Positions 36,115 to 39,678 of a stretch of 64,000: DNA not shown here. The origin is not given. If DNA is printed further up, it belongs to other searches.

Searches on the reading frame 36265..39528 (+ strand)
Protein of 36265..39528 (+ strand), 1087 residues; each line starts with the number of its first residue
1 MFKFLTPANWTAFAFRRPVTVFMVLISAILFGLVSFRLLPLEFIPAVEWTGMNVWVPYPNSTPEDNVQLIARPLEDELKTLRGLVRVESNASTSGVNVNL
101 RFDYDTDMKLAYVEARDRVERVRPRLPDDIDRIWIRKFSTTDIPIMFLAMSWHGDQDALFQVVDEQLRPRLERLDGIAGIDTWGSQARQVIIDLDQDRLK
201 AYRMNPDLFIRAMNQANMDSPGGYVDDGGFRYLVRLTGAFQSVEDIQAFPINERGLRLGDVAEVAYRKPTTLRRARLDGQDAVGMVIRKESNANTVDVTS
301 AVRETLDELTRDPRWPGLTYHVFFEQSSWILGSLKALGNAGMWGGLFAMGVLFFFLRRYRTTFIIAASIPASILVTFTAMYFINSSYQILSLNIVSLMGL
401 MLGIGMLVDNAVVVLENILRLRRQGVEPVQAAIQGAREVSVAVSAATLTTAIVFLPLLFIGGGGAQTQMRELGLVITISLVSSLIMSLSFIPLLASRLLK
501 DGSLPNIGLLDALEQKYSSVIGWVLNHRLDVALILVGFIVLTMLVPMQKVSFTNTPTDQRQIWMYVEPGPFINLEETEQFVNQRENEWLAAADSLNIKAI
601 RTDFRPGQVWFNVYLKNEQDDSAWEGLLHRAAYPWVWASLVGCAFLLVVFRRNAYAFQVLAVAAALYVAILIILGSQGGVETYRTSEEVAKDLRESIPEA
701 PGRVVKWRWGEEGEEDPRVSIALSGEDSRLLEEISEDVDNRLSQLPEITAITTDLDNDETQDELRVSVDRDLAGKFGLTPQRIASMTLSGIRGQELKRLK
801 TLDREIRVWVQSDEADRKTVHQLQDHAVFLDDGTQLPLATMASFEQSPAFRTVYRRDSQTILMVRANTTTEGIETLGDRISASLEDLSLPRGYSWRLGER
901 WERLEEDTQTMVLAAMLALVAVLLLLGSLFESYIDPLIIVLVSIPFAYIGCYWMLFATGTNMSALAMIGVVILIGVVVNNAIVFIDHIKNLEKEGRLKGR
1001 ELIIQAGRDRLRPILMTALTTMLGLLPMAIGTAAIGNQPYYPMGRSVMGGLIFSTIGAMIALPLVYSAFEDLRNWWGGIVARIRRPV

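Call 30: find_encoding_contigs(protein=window:36265-39528:+, flank=10000, max_places=1)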
Protein window:36265-39528:+ (1087 aa): 4 contigs read that carry it; 1 place shown.
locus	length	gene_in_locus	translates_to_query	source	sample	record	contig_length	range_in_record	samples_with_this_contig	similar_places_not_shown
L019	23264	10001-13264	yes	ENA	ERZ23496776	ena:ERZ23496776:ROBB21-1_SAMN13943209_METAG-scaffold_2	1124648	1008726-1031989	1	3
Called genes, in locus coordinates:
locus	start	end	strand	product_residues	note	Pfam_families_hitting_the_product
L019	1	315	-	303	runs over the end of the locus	PF00884:Sulfatase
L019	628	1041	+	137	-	PF01022:HTH_5, PF12840:HTH_20 (weak)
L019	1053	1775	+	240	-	-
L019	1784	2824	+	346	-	PF01758:SBF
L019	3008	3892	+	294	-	PF00892:EamA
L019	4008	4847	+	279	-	PF04909:Amidohydro_2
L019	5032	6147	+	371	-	PF25917:BSH_RND, PF25973:BSH_CzcB, PF00364:Biotin_lipoyl (faint), PF25990:Beta-barrel_YknX, PF25954:Beta-barrel_RND_2, PF25967:RND-MFP_C (weak), PF25989:YknX_C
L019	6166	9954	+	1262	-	PF00873:ACR_tran, PF03176:MMPL (faint), PF00873:ACR_tran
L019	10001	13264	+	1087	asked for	PF00873:ACR_tran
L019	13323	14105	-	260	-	PF05721:PhyH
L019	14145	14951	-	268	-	PF05721:PhyH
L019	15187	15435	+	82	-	-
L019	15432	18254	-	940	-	PF05089:NAGLU (weak), PF12972:NAGLU_C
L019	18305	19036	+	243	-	PF14808:TMEM164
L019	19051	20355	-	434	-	-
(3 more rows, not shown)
